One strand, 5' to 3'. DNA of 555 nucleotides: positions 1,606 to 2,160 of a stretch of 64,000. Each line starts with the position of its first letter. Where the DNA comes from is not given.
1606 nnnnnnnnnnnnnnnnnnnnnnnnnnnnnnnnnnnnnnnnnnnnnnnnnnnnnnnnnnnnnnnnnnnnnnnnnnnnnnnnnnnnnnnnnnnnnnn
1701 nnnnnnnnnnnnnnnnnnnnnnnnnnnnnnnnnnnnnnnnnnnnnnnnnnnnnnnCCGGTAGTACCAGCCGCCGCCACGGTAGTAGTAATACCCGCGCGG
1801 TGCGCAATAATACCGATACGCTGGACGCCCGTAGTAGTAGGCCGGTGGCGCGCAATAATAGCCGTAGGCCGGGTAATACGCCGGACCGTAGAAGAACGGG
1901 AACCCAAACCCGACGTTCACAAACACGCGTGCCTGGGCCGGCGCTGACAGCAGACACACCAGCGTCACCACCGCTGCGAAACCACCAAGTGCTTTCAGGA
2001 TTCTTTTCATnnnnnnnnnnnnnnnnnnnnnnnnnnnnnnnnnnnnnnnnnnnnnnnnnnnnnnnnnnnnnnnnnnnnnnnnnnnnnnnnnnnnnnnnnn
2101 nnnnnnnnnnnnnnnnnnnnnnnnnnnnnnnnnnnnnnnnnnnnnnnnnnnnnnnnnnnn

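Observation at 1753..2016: Tyrosine-saturated small secreted protein with a duplicated YYCAP motif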

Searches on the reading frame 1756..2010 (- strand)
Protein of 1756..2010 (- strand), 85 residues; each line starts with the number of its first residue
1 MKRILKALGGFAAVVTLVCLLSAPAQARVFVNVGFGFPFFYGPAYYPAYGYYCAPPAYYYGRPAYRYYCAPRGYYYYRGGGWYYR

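Call 3: search_protein_families(library=pfam, proteins=[window:1756-2010:-], max_evalue=10)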
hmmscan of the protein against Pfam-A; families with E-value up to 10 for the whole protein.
seq(85 aa): 1 family
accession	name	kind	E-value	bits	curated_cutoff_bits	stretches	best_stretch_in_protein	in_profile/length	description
PF13219.11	DUF4027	-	0.12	12.9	25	1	7-18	17-28/36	Protein of unknown function (DUF4027)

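Call 4: search_protein_families(library=ncbifam, proteins=[window:1756-2010:-], max_evalue=10)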
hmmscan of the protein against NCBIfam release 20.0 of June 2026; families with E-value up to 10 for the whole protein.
seq(85 aa): 0 families

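Call 5: find_homologous_proteins(query=window:1756-2010:-, max_evalue=0.01)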
Query seq(85 aa) (85 aa): 42 proteins with E <= 0.01 among 79 candidates.
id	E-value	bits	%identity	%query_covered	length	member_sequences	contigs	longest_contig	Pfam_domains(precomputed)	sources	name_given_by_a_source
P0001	2.7e-39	151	87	100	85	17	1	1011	-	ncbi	-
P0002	1.6e-38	149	86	100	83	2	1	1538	-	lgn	-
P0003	3.4e-38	148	87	93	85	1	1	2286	-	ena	-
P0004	5.0e-37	144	84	100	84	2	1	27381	-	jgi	jgi:hypothetical protein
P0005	1.4e-36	143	83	56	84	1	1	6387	-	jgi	jgi:hypothetical protein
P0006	2.0e-36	142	85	94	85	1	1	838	-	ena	-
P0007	2.7e-36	142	82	100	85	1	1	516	-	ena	-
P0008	2.5e-35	139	88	49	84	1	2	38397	-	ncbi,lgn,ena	-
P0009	6.9e-35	137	78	100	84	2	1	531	-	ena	-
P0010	2.8e-34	135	88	49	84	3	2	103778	-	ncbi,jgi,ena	ncbi:MAG: hypothetical protein ABSD58_05650 [Verrucomicrobiia bacterium]|jgi:hypothetical protein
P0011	2.8e-33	132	76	100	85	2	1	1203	-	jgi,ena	-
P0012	2.2e-32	129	88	49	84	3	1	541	-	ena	-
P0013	2.4e-32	129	75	100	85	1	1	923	-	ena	-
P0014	2.6e-32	129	79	78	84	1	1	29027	-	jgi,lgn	-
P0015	3.7e-32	129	81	49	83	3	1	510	-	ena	-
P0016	6.5e-32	128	78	94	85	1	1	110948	-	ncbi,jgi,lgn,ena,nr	ncbi:MAG TPA: hypothetical protein VMV72_04705 [Verrucomicrobiae bacterium]|nr:hypothetical protein 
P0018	2.3e-31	126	80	93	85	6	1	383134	-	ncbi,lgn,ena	-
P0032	7.5e-12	63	76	44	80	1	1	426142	-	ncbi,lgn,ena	-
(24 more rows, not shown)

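Call 7: find_encoding_contigs(protein=P0018, flank=8000, max_places=3)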
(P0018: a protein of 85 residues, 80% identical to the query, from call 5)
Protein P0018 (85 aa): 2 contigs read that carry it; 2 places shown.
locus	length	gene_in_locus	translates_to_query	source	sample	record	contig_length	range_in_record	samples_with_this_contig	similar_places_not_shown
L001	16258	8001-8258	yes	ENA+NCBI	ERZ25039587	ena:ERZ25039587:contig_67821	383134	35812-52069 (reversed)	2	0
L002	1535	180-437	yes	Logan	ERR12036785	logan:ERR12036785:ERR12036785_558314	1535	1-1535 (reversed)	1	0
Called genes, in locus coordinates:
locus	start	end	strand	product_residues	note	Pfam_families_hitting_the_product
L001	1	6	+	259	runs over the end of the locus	PF04338:DUF481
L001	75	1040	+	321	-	PF00579:tRNA-synt_1b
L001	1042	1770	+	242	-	PF02616:SMC_ScpA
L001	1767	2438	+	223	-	PF04079:SMC_ScpB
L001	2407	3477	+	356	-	PF01817:CM_2, PF00800:PDT, PF01842:ACT (weak)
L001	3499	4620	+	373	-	PF00155:Aminotran_1_2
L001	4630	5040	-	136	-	-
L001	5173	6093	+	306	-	PF00528:BPD_transp_1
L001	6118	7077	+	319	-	PF00528:BPD_transp_1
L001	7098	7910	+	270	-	-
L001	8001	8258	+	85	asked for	-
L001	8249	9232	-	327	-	PF08450:SGL, PF25021:TEN_NHL (faint), PF22807:TrAA12 (faint), PF24684:Vgb_lyase (weak), PF01436:NHL (faint), PF06739:SBBP (faint), PF07494:Reg_prop (faint)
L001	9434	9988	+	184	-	-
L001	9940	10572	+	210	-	-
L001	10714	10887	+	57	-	-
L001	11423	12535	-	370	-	PF05222:AlaDh_PNT_N, PF07992:Pyr_redox_2 (weak), PF01262:AlaDh_PNT_C, PF02826:2-Hacid_dh_C (faint), PF00070:Pyr_redox (weak)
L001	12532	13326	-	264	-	PF00753:Lactamase_B, PF23023:Anti-Pycsar_Apyc1, PF12706:Lactamase_B_2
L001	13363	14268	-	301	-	PF00149:Metallophos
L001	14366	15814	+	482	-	PF00309:Sigma54_AID, PF04963:Sigma54_CBD, PF04552:Sigma54_DBD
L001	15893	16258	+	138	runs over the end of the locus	PF00903:Glyoxalase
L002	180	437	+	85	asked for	-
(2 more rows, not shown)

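Call 8: find_encoding_contigs(protein=P0016, flank=8000, max_places=3)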
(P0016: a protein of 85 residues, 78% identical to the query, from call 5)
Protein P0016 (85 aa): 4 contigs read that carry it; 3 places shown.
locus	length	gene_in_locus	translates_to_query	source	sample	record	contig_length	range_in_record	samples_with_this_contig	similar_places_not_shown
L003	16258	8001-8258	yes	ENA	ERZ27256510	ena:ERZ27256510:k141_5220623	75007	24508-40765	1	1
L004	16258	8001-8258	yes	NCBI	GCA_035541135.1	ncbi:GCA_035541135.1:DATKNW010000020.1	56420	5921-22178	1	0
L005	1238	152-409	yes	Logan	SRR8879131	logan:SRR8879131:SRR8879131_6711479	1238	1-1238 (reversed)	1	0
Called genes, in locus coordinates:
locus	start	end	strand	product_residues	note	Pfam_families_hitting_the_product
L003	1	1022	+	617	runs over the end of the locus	PF24883:NPHP3_N (weak)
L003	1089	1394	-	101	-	PF10387:DUF2442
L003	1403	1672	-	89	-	PF13711:DUF4160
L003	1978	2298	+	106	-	-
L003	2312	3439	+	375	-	PF00155:Aminotran_1_2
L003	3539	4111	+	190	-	PF01928:CYTH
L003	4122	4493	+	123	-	PF00072:Response_reg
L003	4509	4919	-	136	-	PF05008:V-SNARE (faint)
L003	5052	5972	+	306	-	PF00528:BPD_transp_1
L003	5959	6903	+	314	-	PF00528:BPD_transp_1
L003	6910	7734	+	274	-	-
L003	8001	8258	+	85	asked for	-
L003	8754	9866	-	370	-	PF05222:AlaDh_PNT_N, PF01262:AlaDh_PNT_C, PF00070:Pyr_redox (weak)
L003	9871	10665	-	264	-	PF00753:Lactamase_B, PF23023:Anti-Pycsar_Apyc1, PF12706:Lactamase_B_2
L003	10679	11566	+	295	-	-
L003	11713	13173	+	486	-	PF00309:Sigma54_AID, PF04963:Sigma54_CBD, PF04552:Sigma54_DBD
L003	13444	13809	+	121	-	-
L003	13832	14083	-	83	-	-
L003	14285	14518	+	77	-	PF01197:Ribosomal_L31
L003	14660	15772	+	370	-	PF03462:PCRF, PF00472:RF-1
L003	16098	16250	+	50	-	-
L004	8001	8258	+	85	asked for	-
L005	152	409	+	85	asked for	-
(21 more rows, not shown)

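Call 9: find_encoding_contigs(protein=P0032, flank=8000, max_places=3)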
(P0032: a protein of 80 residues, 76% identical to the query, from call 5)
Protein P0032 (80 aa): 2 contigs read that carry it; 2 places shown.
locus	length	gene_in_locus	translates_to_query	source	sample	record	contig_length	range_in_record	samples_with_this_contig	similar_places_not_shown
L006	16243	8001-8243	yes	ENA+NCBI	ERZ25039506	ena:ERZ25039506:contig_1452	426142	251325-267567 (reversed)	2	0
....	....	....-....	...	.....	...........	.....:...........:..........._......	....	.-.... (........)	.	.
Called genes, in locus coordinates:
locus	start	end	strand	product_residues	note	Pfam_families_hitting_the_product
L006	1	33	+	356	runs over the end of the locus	PF01817:CM_2, PF00800:PDT, PF01842:ACT (weak)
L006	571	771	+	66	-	-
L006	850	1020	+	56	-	-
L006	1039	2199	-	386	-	-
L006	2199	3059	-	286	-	PF07505:DUF5131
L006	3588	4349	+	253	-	PF00155:Aminotran_1_2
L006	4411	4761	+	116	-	PF18152:DAHP_snth_FXD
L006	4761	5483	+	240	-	PF00793:DAHP_synth_1, PF03102:NeuB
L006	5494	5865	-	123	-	-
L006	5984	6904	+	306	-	PF00528:BPD_transp_1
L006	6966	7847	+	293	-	PF00528:BPD_transp_1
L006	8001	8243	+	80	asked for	-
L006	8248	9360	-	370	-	PF05222:AlaDh_PNT_N, PF07992:Pyr_redox_2 (weak), PF01262:AlaDh_PNT_C, PF02826:2-Hacid_dh_C (weak), PF00070:Pyr_redox (weak)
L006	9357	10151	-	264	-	PF00753:Lactamase_B, PF13483:Lactamase_B_3 (weak), PF23023:Anti-Pycsar_Apyc1 (weak), PF12706:Lactamase_B_2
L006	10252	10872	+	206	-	-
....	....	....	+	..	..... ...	-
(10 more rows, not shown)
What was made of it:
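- It is a stand-alone gene (calls 7-9).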

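Call 11: find_related_loci(query=A1, collection=genome_contigs, flank=6000)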
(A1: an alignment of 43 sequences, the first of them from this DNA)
Query A1 (85 aa) in genome_contigs; peptide patterns used: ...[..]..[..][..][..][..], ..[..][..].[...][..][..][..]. (x = any residue, [..] = any of these).
75 stretches matched a pattern; 11 encode a relative of the query (tblastn E <= 1e-3); 11 distinct loci.
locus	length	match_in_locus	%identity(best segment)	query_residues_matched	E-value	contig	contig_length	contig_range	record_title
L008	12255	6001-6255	84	1-85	2e-20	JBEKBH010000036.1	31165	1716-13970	MAG: Verrucomicrobiia bacterium isolate SPRUCE 131 SPRUCE_131_36, whole genome shotgun sequence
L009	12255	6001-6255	84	1-85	5e-20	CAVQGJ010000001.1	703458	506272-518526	MAG: uncultured Verrucomicrobiae bacterium isolate MFD05512.bin.2.136 genome assembly, contig: contig_10468, whole genom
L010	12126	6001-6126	88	1-42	7e-20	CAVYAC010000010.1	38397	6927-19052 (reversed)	MAG: uncultured Verrucomicrobiae bacterium isolate MFD01223.bin.2.30 genome assembly, contig: contig_106709, whole genom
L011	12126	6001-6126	88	1-42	3e-18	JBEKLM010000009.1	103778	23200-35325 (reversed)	MAG: Verrucomicrobiia bacterium isolate SPRUCE 370 SPRUCE_370_9, whole genome shotgun sequence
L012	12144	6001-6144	90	1-48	5e-18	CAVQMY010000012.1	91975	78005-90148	MAG: uncultured Verrucomicrobiae bacterium isolate MFD00082.bin.2.52 genome assembly, contig: contig_15954, whole genome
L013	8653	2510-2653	88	1-48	1e-16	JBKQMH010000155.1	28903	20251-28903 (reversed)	MAG: Verrucomicrobiia bacterium isolate CRr3G3H3I__bin_98 CRr3G3H3I_000000233703, whole genome shotgun sequence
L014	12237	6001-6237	80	1-79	5e-14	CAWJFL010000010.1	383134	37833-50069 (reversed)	MAG: uncultured Verrucomicrobiae bacterium isolate MFD09222.bin.2.60 genome assembly, contig: contig_67821, whole genome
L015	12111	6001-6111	76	1-37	8e-14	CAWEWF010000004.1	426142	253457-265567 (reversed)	MAG: uncultured Verrucomicrobiae bacterium isolate MFD03346.bin.1.96 genome assembly, contig: contig_1452, whole genome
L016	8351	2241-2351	73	1-37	1e-13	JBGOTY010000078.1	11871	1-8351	MAG: Verrucomicrobiia bacterium isolate OBJ_0618_7090110_151 k141_4497864_length_11871_cov_13.0022, whole genome shotgun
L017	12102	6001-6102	76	1-34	1e-12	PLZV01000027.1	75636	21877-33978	MAG: Verrucomicrobia bacterium isolate palsa_1439 73.20120700_P3D.107_contig_17261, whole genome shotgun sequence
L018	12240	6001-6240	78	1-80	6e-12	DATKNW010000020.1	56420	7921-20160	MAG TPA_asm: Verrucomicrobiia bacterium isolate SMAG_U14747 k141_2774648, whole genome shotgun sequence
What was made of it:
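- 42 homologues of 69-126 aa (call 5) and 11 species-level genomes (call 11). All Verrucomicrobiia carriers come from peat or soil MAGs (SPRUCE, palsa, Danish soils; call 11).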

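Call 20: search_protein_representatives(alignment_id=A1)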
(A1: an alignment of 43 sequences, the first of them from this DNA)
Query: 43 sequences, 87 profile positions. Proteins with E-value up to 0.001 (for the whole library): 148; up to 1e-10: 10; up to 1e-30: 1. The best 148 are listed.
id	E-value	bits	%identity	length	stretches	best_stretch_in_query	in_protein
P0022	9.6e-35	134.9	-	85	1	1-85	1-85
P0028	5.0e-29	116.6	-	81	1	1-87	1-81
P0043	2.4e-22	95.2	-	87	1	1-85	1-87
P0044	4.4e-20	87.9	-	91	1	1-85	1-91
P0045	8.4e-20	87.0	-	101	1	1-52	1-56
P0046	1.7e-17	79.7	-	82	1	1-85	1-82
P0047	2.2e-16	76.1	-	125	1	1-85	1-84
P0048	6.0e-15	71.4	-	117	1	1-85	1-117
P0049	1.3e-14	70.4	-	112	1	1-85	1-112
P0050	5.1e-12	62.1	-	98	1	1-65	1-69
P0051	3.9e-10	56.0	-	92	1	1-85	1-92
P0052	8.7e-10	54.9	-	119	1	1-74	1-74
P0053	2.9e-09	53.2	-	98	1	1-79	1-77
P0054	4.1e-09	52.8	-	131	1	8-78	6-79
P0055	4.2e-09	52.7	-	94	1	1-81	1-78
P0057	2.4e-08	50.3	-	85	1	6-84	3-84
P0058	7.1e-08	48.8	-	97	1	3-77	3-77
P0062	6.8e-07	45.7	-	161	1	4-77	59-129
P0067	1.4e-06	44.7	-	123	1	12-73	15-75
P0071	2.3e-06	43.9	-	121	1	1-83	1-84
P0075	5.1e-06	42.8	-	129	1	4-84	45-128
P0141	3.3e-04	37.0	-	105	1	2-85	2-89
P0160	5.0e-04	36.5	-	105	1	1-81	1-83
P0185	9.6e-04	35.5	-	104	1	1-84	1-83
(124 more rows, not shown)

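Call 22: search_protein_families(library=pfam, proteins=[P0052, P0054, P0057, P0058, P0071, P0160, P0185, P0141, P0067, P0062], max_evalue=1)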
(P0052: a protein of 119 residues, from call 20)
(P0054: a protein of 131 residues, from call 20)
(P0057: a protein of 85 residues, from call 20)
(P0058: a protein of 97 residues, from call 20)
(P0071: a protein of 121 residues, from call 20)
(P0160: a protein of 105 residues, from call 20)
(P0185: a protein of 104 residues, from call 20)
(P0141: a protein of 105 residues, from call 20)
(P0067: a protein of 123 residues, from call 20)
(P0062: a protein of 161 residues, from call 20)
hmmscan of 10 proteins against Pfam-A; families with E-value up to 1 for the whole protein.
P0052 (119 aa): 1 family
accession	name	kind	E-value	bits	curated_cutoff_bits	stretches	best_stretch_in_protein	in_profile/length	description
PF11177.13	DUF2964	-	0.4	11.3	24.2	1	1-21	6-26/62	Protein of unknown function (DUF2964)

P0054 (131 aa): 1 family
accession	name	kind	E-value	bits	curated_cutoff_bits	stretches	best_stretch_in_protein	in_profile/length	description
PF16998.10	17kDa_Anti_2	-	0.01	16.1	26.6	1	93-129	75-111/116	17 kDa outer membrane surface antigen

P0057 (85 aa): 1 family
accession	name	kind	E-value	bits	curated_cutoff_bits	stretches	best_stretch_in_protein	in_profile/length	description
PF08139.17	LPAM_1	-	0.25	12.3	20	1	1-15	1-15/18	Prokaryotic membrane lipoprotein lipid attachment site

P0058 (97 aa): 1 family
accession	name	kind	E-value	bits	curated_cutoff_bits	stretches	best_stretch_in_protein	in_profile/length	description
PF11737.13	DUF3300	-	0.02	14.9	25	1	42-97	145-198/227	Protein of unknown function (DUF3300)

P0071 (121 aa): 1 family
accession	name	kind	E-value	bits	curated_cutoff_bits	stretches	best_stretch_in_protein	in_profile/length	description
PF02412.23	TSP_3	-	0.21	11.7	25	1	99-117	13-31/36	Thrombospondin type 3 repeat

P0160 (105 aa): 2 families
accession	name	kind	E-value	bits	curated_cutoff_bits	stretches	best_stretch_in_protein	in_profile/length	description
PF12778.12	PXPV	-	2.5e-05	24.5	23.1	3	56-71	7-22/22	PXPV repeat (3 copies)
PF24653.1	Phage_OMP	-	0.00045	20.9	27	1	12-41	6-35/122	Cyanophage outer membrane protein like beta barrel domain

P0185 (104 aa): 1 family
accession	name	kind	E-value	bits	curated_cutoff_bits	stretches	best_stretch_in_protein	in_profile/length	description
PF12778.12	PXPV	-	8.9e-07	29.1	23.1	2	41-55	7-21/22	PXPV repeat (3 copies)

P0141 (105 aa): 0 families

P0067 (123 aa): 1 family
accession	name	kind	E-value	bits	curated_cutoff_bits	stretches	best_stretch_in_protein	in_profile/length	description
PF16998.10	17kDa_Anti_2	-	0.058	13.7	26.6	1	84-122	73-111/116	17 kDa outer membrane surface antigen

P0062 (161 aa): 0 families
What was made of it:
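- On PXPV repeat family (PF12778): Only remote profile neighbours P0160 and P0185 pass (call 22).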

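Call 23: predict_structure(alignment_id=A1)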
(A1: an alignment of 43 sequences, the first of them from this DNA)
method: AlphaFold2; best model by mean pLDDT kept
length: 85 residues; sequences in the alignment: 43
mean_pLDDT: 52.4   pTM: 0.25
mean pLDDT of the five models: 52.4, 52.2, 51.3, 51.0, 49.8
residues with pLDDT >= 90: 0; 70-90: 20; 50-70: 18; < 50: 47
segments of 3 or more residues with pLDDT < 50: 29-71
pLDDT, mean of each block of 10 residues (from residue 1): 75 80 56 41 39 38 38 53 52
secondary structure, 60 per line:
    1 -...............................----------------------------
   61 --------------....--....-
elements in order: H2-32 E75-78 E81-84
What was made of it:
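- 1930..2010 (-): Signal peptide, 27 aa: MKRILK (n-region), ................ (h-region), APAQA (c-region). Predicted SPase I cleavage is AQA|R. AF2 models a helix at residues 2-32 (call 23).
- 1756..1869 (-): Tyr/Pro/Gly/Arg low-complexity tail, including the duplicated 16-aa unit and the C-terminal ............. AF2 pLDDT is below 50 for residues 29-71, with a weak beta-hairpin at 75-84 (call 23).
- On Intrinsically disordered, low-complexity protein: AF2 pLDDT is below 50 for residues 29-71, with pTM 0.25 and 43 aligned sequences (call 23).
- AF2 with a 43-sequence alignment gives mean pLDDT 52, with residues 29-71 below 50 (call 23).
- Tried and rejected: AlphaFold2 gave a low-confidence, disordered model, so no fold search was run (call 23).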

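Call 26: list_cluster_members(proteins=[window:1756-2010:-, window:3339-4256:-, window:4991-6112:-, P0001, P0052, P0057, P0054, P0185])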
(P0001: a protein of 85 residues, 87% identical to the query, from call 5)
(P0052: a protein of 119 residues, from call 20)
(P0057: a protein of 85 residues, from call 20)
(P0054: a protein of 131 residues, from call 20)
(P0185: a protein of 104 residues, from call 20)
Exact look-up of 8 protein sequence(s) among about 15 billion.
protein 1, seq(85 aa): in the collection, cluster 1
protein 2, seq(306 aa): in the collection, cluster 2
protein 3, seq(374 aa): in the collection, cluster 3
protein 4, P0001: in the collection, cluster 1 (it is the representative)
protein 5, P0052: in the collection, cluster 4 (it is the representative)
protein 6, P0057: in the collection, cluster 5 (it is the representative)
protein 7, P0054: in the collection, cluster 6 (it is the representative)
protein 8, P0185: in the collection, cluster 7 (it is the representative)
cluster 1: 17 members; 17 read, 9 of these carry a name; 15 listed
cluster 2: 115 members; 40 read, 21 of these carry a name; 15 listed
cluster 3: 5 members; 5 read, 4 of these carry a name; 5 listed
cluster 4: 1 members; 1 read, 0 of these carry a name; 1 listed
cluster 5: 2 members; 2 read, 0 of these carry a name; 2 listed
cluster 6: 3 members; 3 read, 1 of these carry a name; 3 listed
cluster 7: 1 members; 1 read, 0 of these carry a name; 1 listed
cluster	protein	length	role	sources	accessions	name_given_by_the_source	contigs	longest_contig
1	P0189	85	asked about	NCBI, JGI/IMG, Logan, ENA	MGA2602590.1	MAG: hypothetical protein ABSG14_00030 [Verrucomicrobiia bacterium] | hypothetical protein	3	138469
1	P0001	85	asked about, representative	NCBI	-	-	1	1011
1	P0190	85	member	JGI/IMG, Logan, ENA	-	hypothetical protein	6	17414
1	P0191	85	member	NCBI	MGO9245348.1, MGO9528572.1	MAG: hypothetical protein ACLP0A_13480 [Verrucomicrobiia bacterium]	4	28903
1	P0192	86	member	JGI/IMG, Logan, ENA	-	hypothetical protein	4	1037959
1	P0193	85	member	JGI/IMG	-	hypothetical protein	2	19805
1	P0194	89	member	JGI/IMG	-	hypothetical protein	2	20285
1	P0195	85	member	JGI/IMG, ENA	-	hypothetical protein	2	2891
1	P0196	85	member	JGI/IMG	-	hypothetical protein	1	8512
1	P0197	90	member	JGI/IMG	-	hypothetical protein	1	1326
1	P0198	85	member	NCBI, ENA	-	-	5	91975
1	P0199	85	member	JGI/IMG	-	-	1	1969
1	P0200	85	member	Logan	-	-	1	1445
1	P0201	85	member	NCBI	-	-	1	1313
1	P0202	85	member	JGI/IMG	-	-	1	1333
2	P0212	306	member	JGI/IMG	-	multiple sugar transport system permease protein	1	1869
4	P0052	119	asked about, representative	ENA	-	-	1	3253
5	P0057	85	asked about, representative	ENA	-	-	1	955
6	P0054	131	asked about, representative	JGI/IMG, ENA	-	-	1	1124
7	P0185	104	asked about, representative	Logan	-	-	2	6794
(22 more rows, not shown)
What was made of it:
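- It is annotated as a CDS by NCBI (call 26).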

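Call 29: find_homologous_proteins(query=A3, max_evalue=0.001)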
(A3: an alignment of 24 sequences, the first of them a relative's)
Query A3 (24 sequences) (119 aa, profile of the alignment): 707 proteins with E <= 0.001 among 8000 candidates; the best 120 are listed.
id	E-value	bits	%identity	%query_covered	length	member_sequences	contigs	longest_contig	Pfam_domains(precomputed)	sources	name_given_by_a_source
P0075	2.6e-24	103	38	63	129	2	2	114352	-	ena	-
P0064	1.2e-23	101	-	-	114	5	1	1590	-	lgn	-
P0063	1.5e-20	91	-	-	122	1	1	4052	-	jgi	jgi:hypothetical protein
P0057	1.9e-20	91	36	60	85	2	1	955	-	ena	-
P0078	3.6e-19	86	50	76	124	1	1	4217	-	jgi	jgi:hypothetical protein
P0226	4.5e-18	83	-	-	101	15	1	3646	-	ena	-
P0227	9.6e-18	82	-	-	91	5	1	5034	-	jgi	jgi:hypothetical protein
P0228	1.4e-17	81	39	99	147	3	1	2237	-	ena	-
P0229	1.9e-17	81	-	-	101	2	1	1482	-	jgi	jgi:hypothetical protein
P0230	2.1e-17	81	49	81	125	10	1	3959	-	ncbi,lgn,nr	ncbi:MAG: hypothetical protein QOF70_4099 [Acetobacteraceae bacterium]|nr:hypothetical protein [Acet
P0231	2.3e-17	81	-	-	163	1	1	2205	-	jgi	jgi:hypothetical protein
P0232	2.8e-17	80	-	-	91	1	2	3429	-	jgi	jgi:hypothetical protein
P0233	3.6e-17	80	43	31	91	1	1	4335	-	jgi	jgi:hypothetical protein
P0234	4.6e-17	80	48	97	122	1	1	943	-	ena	-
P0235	5.2e-17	80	50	82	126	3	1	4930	-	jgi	jgi:hypothetical protein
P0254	3.0e-15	74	41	98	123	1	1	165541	-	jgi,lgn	jgi:hypothetical protein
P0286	4.1e-13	67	48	97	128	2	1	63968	-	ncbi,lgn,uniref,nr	ncbi:hypothetical protein [Rhodopila globiformis]|uniref:hypothetical protein n=1 Tax=Rhodopila glob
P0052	5.7e-13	67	100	100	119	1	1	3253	-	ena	-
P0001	1.2e-12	66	46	56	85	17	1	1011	-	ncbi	-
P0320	1.0e-11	63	-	-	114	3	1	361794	-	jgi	jgi:hypothetical protein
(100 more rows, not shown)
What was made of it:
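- On Unnamed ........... / Tyr-Pro-rich exported protein class (defined here): Reciprocal profile hits at about 1e-13 (call 29).
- An independent profile built from 24 of them finds 707 clusters and recovers the Verrucomicrobiia proteins at about 1e-13 (call 29). The named distant carriers are acidophilic or acid-tolerant Acetobacteraceae (Rhodopila, Acidocella; call 29).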
